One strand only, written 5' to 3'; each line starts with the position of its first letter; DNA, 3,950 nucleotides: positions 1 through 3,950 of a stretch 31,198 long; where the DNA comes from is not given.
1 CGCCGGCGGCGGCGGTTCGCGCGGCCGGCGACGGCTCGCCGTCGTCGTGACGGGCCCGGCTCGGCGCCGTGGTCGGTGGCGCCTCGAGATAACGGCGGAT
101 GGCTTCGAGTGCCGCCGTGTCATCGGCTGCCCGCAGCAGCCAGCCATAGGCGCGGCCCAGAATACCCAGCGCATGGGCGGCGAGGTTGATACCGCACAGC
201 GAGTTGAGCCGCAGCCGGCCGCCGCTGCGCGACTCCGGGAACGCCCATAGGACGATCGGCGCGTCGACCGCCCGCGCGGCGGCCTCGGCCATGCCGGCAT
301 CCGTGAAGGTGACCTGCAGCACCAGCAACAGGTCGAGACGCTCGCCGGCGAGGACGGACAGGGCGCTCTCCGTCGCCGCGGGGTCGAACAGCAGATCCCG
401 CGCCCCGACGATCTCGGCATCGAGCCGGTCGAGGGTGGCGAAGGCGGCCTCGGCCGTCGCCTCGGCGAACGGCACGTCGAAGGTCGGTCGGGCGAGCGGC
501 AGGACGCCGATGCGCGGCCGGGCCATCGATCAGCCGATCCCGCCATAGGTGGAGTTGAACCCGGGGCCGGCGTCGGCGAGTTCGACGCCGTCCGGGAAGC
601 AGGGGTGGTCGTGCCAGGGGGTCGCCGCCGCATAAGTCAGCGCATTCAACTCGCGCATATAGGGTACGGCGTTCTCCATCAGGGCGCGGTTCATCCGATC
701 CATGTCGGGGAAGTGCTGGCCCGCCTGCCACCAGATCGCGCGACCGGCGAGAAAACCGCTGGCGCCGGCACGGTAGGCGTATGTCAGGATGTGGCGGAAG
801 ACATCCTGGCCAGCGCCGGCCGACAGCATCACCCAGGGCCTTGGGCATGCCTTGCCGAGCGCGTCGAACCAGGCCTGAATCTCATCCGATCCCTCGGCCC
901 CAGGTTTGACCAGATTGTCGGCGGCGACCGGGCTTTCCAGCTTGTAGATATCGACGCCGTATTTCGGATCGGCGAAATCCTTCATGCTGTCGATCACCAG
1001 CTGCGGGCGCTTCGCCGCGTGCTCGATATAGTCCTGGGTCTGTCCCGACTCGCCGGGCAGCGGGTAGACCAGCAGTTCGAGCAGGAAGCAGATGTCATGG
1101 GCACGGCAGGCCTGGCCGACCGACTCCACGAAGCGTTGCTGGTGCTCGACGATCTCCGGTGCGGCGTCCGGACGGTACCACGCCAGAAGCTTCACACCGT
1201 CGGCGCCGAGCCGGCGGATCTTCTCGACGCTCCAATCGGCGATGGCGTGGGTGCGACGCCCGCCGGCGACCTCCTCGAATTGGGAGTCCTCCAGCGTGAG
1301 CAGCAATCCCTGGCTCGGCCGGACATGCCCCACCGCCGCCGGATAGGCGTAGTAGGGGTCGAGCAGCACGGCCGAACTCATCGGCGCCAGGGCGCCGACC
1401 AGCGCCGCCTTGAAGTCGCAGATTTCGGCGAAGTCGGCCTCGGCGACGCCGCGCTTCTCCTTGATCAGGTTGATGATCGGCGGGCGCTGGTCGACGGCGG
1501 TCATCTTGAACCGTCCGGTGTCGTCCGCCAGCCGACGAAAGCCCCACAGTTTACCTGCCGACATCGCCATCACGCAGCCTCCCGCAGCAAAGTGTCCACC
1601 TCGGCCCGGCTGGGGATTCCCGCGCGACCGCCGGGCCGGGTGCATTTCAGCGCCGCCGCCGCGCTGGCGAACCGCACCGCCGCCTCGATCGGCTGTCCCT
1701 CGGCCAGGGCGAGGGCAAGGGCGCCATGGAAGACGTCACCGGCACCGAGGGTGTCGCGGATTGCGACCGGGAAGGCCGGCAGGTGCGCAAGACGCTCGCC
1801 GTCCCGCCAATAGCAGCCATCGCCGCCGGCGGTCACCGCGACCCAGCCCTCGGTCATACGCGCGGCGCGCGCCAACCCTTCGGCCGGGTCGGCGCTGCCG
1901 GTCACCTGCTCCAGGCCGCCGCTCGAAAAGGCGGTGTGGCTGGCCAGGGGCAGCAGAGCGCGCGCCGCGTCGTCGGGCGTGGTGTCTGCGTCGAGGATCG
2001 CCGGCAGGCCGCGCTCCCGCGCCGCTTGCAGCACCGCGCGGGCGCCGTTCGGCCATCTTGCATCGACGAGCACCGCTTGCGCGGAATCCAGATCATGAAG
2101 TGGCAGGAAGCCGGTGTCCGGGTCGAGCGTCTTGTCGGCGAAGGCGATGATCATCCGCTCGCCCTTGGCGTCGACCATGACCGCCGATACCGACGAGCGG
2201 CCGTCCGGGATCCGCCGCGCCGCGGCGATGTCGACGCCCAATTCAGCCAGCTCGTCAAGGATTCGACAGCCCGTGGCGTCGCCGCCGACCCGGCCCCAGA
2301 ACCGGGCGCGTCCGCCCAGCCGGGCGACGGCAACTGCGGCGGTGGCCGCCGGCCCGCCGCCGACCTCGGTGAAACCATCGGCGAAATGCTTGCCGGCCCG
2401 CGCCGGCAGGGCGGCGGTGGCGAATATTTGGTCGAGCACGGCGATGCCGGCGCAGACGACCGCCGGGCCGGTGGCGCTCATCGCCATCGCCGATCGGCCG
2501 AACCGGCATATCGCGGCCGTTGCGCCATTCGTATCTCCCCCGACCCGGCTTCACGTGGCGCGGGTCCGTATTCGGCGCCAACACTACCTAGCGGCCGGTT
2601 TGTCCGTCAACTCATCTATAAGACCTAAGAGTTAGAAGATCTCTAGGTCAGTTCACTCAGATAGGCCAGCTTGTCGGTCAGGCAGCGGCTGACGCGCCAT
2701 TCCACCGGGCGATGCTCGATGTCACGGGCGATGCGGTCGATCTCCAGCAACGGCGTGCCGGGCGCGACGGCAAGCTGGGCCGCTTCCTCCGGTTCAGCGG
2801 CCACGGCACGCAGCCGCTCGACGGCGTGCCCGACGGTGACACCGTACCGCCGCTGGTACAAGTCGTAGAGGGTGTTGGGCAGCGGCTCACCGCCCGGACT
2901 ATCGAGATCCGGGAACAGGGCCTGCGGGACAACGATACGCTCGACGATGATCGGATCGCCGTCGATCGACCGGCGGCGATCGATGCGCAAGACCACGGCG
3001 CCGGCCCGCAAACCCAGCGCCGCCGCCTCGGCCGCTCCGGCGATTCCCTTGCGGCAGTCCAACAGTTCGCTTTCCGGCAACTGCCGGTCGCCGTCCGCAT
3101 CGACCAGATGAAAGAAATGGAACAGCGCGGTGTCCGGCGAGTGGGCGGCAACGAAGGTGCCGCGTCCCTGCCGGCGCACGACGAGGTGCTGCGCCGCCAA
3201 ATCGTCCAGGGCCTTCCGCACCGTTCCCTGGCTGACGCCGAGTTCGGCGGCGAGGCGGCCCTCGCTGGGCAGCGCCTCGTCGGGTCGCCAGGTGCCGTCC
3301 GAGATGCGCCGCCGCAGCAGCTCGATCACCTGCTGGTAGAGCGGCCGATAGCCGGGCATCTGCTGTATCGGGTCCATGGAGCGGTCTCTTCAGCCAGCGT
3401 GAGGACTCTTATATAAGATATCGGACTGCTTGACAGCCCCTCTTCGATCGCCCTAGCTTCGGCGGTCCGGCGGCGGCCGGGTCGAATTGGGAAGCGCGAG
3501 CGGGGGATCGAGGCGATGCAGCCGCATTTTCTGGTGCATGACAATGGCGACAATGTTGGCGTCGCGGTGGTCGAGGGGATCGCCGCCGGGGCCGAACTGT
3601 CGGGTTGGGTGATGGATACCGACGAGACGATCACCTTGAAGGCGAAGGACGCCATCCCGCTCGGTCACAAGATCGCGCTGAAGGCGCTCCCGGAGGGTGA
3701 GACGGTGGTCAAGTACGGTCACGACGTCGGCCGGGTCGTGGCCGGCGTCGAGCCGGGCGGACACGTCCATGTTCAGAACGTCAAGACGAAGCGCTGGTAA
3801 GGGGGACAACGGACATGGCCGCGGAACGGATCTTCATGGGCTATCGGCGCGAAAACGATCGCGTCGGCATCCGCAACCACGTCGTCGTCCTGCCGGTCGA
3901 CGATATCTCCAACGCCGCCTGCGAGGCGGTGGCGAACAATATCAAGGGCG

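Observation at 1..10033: Candidate one-organism sulfosugar mineralisation cluster: EMP-type sulfoglycolysis joined to sulfolactate desulfonation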

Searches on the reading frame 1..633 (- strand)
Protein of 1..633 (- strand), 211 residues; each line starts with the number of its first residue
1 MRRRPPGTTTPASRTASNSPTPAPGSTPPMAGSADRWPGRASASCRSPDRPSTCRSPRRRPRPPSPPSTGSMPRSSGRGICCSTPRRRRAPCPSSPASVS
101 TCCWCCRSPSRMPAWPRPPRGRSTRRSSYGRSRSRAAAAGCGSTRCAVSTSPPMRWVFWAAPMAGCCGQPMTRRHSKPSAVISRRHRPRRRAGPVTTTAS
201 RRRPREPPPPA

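Call 3: search_protein_families(library=pfam, proteins=[window:1-633:-])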
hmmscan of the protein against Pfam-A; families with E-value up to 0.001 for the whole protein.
window:1-633:- (211 aa): 0 families

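Call 5: search_protein_families(library=ncbifam, proteins=[window:1-633:-], max_evalue=0.01)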
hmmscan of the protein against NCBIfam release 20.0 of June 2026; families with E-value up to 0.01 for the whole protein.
window:1-633:- (211 aa): 0 families

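Call 9: search_solved_structures(query=window:2-526:-, max_evalue=1, show_alignments=1)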
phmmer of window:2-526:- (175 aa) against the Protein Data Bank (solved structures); distinct sequences matched with E-value up to 1: 0.

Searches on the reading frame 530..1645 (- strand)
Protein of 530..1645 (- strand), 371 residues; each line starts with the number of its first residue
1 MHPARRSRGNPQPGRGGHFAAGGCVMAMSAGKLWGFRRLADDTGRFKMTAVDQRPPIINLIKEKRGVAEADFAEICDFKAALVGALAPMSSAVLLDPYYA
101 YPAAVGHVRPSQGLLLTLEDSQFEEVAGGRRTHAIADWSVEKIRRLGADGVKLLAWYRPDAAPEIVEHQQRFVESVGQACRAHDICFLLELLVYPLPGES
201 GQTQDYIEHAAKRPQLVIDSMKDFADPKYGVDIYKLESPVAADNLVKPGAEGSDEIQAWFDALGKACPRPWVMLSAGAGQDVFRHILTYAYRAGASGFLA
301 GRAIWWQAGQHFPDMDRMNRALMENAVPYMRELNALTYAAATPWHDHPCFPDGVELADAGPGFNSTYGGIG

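Call 3: search_protein_families(library=pfam, proteins=[window:530-1645:-])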
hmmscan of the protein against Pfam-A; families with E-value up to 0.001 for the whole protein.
window:530-1645:- (371 aa): 2 families
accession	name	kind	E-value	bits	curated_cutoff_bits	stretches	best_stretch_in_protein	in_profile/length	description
PF01791.15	DeoC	-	2.8e-25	89.7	23.8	1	68-305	12-227/229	DeoC/LacD family aldolase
PF09863.15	DUF2090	-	0.0001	21.9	27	1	135-197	133-185/310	Uncharacterized protein conserved in bacteria (DUF2090)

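Call 5: search_protein_families(library=ncbifam, proteins=[window:530-1645:-], max_evalue=0.01)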
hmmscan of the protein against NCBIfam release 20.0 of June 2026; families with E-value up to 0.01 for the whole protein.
window:530-1645:- (371 aa): 4 families
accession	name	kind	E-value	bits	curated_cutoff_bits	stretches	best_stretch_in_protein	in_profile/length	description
NF009498.0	PRK12858.1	subfamily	1.7e-106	356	184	1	26-356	2-335/342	tagatose 1,6-diphosphate aldolase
NF009065.0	PRK12399.1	subfamily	1.9e-50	171.7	458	1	26-346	1-324/326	tagatose 1,6-diphosphate aldolase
NF003180.0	PRK04161.1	subfamily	2.4e-48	165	519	1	26-346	2-325/330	tagatose 1,6-diphosphate aldolase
TIGR01232.1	lacD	equivalog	3.4e-42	144.8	432.2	1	32-346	6-323/325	tagatose-bisphosphate aldolase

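Call 7: search_solved_structures(query=window:530-1645:-, max_evalue=0.001, show_alignments=2)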
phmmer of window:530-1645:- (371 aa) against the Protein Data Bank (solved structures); distinct sequences matched with E-value up to 0.001: 13.
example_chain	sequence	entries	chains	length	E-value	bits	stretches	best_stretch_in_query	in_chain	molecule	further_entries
8tnf_A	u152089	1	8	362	3.3e-92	312.7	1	29-345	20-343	DUF2090 domain-containing protein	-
3iv3_A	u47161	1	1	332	3.6e-41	144.7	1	28-346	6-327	Tagatose 1,6-diphosphate aldolase 2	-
3kao_A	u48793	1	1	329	7.3e-38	133.8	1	26-345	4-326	Tagatose 1,6-diphosphate aldolase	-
3myp_A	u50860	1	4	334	1.2e-37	133.1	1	28-345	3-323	Tagatose 1,6-diphosphate aldolase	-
3myo_A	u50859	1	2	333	1.8e-33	119.3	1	43-346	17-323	Tagatose 1,6-diphosphate aldolase 1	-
5f2l_A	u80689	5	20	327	2.4e-32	115.6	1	39-346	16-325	Tagatose 1,6-diphosphate aldolase 2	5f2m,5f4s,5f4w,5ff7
3mhf_A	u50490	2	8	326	2.6e-32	115.5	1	44-346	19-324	Tagatose 1,6-diphosphate aldolase 2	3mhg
3jrk_A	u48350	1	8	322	3.3e-32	115.2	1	44-346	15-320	Tagatose 1,6-diphosphate aldolase 2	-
5f2g_A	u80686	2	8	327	6.3e-32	114.2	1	39-346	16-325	Tagatose 1,6-diphosphate aldolase 2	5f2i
5hjl_A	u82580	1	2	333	1.5e-30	109.7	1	44-346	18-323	Tagatose 1,6-diphosphate aldolase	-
7ag7_A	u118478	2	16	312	8.1e-23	84.3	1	23-322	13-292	Sulfofructosephosphate aldolase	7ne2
1to3_A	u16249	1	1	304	1.8e-22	83.1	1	41-322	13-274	Putative aldolase yihT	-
7ag1_Z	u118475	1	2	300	1.7e-21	79.9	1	42-322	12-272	Sulfofructosephosphate aldolase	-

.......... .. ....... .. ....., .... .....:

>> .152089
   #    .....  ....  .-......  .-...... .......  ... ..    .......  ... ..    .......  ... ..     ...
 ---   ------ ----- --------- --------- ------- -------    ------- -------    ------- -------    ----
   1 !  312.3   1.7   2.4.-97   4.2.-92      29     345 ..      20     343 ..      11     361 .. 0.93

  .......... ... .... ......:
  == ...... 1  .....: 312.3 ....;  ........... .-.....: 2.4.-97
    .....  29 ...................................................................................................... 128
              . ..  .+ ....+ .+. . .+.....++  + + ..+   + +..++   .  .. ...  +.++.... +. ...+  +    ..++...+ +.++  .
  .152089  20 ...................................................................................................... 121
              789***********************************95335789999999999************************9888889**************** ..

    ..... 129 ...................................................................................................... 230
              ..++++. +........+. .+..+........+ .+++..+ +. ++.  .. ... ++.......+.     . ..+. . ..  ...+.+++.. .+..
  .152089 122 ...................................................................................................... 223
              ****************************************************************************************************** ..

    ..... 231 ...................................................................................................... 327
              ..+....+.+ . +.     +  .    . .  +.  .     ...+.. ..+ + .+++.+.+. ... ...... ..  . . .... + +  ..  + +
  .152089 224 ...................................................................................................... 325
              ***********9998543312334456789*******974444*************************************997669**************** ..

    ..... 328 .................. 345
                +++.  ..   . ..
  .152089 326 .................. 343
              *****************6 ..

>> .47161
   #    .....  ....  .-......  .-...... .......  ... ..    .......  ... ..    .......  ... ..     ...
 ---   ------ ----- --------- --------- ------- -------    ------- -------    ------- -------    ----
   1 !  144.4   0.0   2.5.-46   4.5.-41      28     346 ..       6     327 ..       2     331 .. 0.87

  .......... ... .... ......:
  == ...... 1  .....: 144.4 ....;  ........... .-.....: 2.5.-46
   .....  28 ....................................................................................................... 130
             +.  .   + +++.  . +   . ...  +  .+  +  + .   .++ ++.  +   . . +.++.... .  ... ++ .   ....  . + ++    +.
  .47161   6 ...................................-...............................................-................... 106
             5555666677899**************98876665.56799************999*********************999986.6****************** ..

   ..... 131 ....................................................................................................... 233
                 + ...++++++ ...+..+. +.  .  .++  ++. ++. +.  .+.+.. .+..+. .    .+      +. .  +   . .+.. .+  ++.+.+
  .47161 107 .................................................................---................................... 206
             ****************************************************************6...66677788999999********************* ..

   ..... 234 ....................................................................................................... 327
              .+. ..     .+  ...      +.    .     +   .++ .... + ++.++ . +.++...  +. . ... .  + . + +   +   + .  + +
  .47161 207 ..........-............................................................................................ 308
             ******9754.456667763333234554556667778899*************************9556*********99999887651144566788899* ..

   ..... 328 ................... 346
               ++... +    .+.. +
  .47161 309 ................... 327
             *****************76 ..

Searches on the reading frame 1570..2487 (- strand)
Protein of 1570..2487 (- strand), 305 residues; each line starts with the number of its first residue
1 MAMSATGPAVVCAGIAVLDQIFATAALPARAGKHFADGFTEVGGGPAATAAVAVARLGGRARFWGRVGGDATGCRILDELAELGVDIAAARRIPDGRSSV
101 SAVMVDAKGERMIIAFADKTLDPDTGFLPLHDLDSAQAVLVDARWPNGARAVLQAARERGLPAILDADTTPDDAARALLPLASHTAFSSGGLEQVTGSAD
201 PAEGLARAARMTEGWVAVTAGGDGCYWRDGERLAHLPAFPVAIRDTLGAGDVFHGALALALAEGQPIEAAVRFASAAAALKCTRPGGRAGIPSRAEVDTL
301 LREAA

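Call 3: search_protein_families(library=pfam, proteins=[window:1570-2487:-])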
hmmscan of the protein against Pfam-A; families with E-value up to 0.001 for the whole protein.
window:1570-2487:- (305 aa): 1 family
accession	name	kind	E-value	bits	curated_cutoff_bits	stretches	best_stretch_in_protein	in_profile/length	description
PF00294.29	PfkB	-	3.7e-48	164.8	25.8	1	10-293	4-301/302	pfkB family carbohydrate kinase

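Call 5: search_protein_families(library=ncbifam, proteins=[window:1570-2487:-], max_evalue=0.01)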
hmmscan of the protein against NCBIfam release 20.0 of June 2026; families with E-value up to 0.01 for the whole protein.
window:1570-2487:- (305 aa): 22 families
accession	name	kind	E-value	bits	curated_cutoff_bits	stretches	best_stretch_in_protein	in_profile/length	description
TIGR02152.1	D_ribokin_bact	equivalog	1.8e-38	132.6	299.65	1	11-298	2-297/298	ribokinase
NF008353.0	PRK11142.1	equivalog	9.2e-32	110.8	341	1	13-303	8-305/307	ribokinase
NF053626.1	RibKinHalex1628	equivalog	5.3e-27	95.1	330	1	9-302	3-292/293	ATP-dependent ribose-1-phosphate kinase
TIGR04382.1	myo_inos_iolC_N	equivalog_domain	2.3e-24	86.2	300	1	38-300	28-308/309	5-dehydro-2-deoxygluconokinase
NF006957.1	PRK09434.1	equivalog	4.1e-21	75.8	450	2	42-114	25-97/302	fructokinase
NF007321.0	PRK09813.1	equivalog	3.2e-15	56.3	247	1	43-279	23-252/261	fructoselysine 6-kinase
NF049991.1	TagKinase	equivalog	7.3e-14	51.3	420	2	188-303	201-317/321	tagatose kinase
NF040938.1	KDG_KDGal_kin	equivalog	1e-13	51.1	400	1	195-303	197-305/305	bifunctional 2-dehydro-3-deoxygluconokinase/2-dehydro-3-deoxygalactonokinase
TIGR02198.1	rfaE_dom_I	equivalog_domain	3.3e-13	49.4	345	2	151-286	164-301/315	D-glycero-beta-D-manno-heptose-7-phosphate kinase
NF041332.1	KDG_KDGal_kin_Halo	equivalog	1.6e-12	47.5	440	1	199-303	207-312/320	bifunctional 2-dehydro-3-deoxygluconokinase/2-dehydro-3-deoxygalactonokinase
TIGR03168.1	1-PFK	subfamily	6.3e-12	45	216.4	1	207-302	207-300/305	hexose kinase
NF047869.1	myo_kin_aldol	exception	7.5e-11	41.1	600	2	197-303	221-333/586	bifunctional 5-dehydro-2-deoxygluconokinase/5-dehydro-2-deoxyphosphogluconate aldolase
NF008454.0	PRK11316.1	equivalog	2.8e-10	39.4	521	1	44-287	50-300/475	bifunctional D-glycero-beta-D-manno-heptose-7-phosphate kinase/D-glycero-beta-D-manno-heptose 1-phosphate adenylyltransferase HldE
NF041633.1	trifunc_aldol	exception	5e-10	38.4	700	1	229-300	499-569/580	KHG/KDPG aldolase/sugar kinase fusion protein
NF007632.0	PRK10294.1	equivalog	1.6e-09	37.4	353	1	41-286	36-291/310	6-phosphofructokinase II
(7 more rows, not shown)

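Call 8: search_solved_structures(query=window:1570-2487:-, max_evalue=1e-10, show_alignments=1)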
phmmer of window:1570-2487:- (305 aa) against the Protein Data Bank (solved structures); distinct sequences matched with E-value up to 1e-10: 35.
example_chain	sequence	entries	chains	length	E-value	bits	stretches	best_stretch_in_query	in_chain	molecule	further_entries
7ag6_A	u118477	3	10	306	1.4e-79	270.9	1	10-295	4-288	Sulfofructose kinase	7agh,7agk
2rbc_A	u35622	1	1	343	4.5e-65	223.2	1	6-303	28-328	Sugar kinase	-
6znx_A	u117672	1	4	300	6.2e-34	121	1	13-301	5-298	Ribokinase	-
8cqx_A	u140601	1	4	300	8.5e-34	120.6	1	13-301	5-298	Ribokinase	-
11bl_A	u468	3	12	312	1.1e-24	90.6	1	19-301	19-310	Ribokinase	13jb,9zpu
4x8f_A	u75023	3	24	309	1.9e-23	86.6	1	13-303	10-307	Ribokinase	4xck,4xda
1gqt_A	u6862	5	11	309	1.9e-22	83.3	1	13-301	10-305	RIBOKINASE | PROTEIN (RIBOKINASE)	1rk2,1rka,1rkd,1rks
1vm7_A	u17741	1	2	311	2.6e-19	73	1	43-302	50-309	ribokinase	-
3h49_A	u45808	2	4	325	9.9e-19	71.1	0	216-303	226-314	Ribokinase | Uncharacterized sugar kinase ydjH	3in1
6ilr_A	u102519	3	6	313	2.2e-17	66.7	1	8-301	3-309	Ribokinase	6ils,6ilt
5ey7_A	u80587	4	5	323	1.1e-15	61.1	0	41-137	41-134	Fructokinase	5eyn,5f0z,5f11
5ygg_A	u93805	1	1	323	1.5e-14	57.4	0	41-137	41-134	Fructokinase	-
3ljs_A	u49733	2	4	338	1.9e-14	57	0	9-116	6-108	Fructokinase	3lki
3ry7_A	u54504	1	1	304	2.4e-14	56.7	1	10-298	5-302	Ribokinase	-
3pl2_A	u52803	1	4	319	7.7e-14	55.1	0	171-302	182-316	Sugar kinase, ribokinase family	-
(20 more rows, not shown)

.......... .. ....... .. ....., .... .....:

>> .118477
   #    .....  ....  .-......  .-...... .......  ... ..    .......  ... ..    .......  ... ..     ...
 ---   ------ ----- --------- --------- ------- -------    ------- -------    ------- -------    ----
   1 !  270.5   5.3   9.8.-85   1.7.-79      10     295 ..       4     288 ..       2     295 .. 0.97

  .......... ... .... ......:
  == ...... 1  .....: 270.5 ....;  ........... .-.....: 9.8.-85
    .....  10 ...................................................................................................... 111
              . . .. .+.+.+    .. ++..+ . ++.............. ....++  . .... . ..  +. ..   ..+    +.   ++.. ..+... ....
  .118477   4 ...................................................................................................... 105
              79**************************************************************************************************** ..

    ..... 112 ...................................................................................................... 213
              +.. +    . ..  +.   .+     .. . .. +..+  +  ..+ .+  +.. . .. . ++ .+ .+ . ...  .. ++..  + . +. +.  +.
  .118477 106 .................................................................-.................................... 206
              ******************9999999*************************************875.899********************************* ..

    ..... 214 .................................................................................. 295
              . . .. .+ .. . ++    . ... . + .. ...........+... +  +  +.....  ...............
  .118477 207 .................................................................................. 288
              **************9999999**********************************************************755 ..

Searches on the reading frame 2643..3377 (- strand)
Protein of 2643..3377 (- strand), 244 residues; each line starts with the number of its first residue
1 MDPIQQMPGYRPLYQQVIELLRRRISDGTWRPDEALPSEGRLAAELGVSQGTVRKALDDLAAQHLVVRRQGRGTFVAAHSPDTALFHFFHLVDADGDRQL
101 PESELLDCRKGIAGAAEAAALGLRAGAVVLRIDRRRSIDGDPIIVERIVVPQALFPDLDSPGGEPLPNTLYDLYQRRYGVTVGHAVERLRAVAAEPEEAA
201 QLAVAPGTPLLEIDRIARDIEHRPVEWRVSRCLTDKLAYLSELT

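Call 3: search_protein_families(library=pfam, proteins=[window:2643-3377:-])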
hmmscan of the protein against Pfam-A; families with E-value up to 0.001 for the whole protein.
window:2643-3377:- (244 aa): 3 families
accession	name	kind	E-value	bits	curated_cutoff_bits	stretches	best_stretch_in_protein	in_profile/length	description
PF07702.18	UTRA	-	9.9e-34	116.6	23.8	1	101-236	6-139/141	UTRA domain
PF00392.27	GntR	-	8.6e-23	80.2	27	1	13-76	1-64/64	Bacterial regulatory proteins, gntR family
PF08220.18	HTH_DeoR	-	0.00078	19.6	21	0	41-72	19-50/57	DeoR-like helix-turn-helix domain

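Call 5: search_protein_families(library=ncbifam, proteins=[window:2643-3377:-], max_evalue=0.01)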
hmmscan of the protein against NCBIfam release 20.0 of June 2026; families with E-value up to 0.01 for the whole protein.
window:2643-3377:- (244 aa): 29 families (the best 25 are shown)
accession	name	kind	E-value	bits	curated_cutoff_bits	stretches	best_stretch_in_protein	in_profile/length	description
TIGR02018.2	his_ut_repres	equivalog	5.6e-31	107.7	220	1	14-217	1-201/226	histidine utilization transcriptional repressor HutC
TIGR02325.1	C_P_lyase_phnF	equivalog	1.5e-28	99.9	156.8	1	12-240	8-235/238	phosphonate metabolism transcriptional regulator PhnF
NF008491.0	PRK11402.1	subfamily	7.4e-28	97.7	269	1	10-237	9-234/243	GntR family transcriptional regulator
NF041547.1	GntR_LSA1692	equivalog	1.5e-26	93.4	275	1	13-238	2-225/233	GntR family transcriptional regulator, LSA1692 subfamily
TIGR03337.1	phnR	equivalog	2.9e-25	89.3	296.75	1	14-222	3-209/231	phosphonate utilization transcriptional regulator PhnR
NF007292.0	PRK09764.1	equivalog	3.6e-20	72.2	281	1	10-212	3-203/240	GntR family transcriptional regulator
NF052441.1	TransRegRv0792c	equivalog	4.6e-20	71.9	400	1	11-227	15-230/260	Rv0792c family HTH-type transcriptional regulator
NF011575.0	PRK14999.1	equivalog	3.7e-17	62.4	424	1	11-216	11-213/241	histidine utilization repressor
NF052282.1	PLP_TF_PdxR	equivalog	7e-17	61.6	320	1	12-82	1-71/448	MocR-like pyridoxine biosynthesis transcription factor PdxR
TIGR02404.1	trehalos_R_Bsub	equivalog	8.4e-16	58.3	211.95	1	14-203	2-191/233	trehalose operon repressor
NF007486.0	PRK10079.1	equivalog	1e-15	58.1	363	1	10-237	10-235/241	phosphonate metabolism transcriptional regulator PhnF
NF007001.0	PRK09464.1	equivalog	1.7e-12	47.5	330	1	18-116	16-111/254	pyruvate dehydrogenase complex transcriptional repressor PdhR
NF007442.0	PRK09990.1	equivalog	6.5e-12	45.4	301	1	11-130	9-127/256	transcriptional regulator GlcC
NF052290.2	MocR_like_YczR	exception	7.3e-12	44.7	487.4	1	11-81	18-88/458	MocR-like transcription factor YczR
NF052286.1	ecto_TF_EhuR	exception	4.1e-11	42.1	480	1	10-83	9-82/458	MocR-like ectoine utilization transcription factor EhuR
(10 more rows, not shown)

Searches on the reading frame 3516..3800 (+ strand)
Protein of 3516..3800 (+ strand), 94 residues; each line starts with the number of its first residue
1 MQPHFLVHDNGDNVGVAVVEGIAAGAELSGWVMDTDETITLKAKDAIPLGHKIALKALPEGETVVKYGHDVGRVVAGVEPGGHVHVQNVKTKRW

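Call 3: search_protein_families(library=pfam, proteins=[window:3516-3800:+])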
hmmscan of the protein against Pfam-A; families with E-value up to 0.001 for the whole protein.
window:3516-3800:+ (94 aa): 0 families

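Call 5: search_protein_families(library=ncbifam, proteins=[window:3516-3800:+], max_evalue=0.01)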
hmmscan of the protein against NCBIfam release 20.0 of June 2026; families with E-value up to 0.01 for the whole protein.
window:3516-3800:+ (94 aa): 2 families
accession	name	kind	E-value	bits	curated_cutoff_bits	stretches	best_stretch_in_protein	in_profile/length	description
TIGR03248.1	galactar-dH20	equivalog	8.3e-08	31.1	730.85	1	10-90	7-79/507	galactarate dehydratase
NF009909.0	PRK13370.1-3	subfamily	0.002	17.6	286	1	39-79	124-164/286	3-carboxyethylcatechol 2,3-dioxygenase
